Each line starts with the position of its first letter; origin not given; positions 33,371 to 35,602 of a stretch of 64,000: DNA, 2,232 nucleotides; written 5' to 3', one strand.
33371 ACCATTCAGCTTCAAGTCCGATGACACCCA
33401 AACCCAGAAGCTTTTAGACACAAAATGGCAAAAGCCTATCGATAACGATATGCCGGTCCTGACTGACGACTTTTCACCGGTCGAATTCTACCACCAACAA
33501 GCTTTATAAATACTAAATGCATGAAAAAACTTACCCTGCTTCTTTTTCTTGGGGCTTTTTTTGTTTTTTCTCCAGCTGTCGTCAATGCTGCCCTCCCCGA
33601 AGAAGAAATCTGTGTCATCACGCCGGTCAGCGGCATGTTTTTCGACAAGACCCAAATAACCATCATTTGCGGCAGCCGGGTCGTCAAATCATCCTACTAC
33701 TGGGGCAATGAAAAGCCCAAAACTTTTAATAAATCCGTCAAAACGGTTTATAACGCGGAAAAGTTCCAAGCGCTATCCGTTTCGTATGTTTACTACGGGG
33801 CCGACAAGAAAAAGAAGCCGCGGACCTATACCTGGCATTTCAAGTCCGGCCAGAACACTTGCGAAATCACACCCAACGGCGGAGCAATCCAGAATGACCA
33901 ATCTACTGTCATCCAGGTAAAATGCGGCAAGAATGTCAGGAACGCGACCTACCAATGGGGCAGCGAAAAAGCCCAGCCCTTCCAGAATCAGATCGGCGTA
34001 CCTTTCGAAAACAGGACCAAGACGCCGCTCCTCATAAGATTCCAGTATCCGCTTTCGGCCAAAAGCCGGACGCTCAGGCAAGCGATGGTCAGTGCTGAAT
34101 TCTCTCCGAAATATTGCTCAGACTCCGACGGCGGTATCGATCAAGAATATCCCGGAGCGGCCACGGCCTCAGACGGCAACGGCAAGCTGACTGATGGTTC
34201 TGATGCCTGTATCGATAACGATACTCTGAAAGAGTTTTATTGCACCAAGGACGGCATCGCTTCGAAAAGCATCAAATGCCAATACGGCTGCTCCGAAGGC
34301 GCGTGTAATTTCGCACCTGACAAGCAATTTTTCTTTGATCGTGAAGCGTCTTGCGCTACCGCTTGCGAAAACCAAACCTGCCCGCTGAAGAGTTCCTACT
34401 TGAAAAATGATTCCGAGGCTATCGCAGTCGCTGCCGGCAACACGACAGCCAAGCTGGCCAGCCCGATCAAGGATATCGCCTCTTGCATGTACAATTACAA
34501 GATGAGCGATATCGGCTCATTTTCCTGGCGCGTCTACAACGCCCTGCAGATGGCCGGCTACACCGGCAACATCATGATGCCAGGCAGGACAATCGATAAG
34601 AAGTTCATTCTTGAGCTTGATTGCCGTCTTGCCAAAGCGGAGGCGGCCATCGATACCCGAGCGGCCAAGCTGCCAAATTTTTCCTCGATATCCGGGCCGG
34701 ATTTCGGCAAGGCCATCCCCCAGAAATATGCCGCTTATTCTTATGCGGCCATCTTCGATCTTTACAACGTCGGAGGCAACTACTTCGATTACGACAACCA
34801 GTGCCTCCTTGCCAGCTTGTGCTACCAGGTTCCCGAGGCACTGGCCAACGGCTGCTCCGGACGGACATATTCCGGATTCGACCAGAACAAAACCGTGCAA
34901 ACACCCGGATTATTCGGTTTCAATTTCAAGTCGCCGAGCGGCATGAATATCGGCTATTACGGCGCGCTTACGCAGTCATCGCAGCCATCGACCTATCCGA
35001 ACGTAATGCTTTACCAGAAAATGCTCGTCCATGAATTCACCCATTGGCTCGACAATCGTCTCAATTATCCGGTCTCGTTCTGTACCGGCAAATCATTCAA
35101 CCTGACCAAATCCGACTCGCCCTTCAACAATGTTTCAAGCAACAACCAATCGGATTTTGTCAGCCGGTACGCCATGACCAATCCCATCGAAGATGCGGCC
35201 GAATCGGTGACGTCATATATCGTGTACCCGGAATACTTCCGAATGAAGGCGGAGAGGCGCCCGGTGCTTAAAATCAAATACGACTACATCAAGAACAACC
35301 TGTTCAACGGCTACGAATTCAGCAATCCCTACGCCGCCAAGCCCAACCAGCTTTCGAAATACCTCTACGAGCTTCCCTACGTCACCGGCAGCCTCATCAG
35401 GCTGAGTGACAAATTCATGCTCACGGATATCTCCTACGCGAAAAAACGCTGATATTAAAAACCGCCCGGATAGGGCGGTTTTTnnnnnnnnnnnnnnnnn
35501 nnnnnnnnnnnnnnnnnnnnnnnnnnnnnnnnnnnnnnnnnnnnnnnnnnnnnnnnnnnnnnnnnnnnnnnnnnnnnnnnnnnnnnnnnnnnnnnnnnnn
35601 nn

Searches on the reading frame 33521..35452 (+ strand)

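Call 62: search_protein_families(library=pfam, proteins=[window:33521-35452:+], max_evalue=0.001)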
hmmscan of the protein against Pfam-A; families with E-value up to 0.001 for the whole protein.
window:33521-35452:+ (643 aa): 1 family
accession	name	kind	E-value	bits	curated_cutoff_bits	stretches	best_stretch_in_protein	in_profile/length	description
PF15890.11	Peptidase_Mx1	-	3.1e-08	33.7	25.6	1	495-570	121-196/240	Putative zinc-binding metallo-peptidase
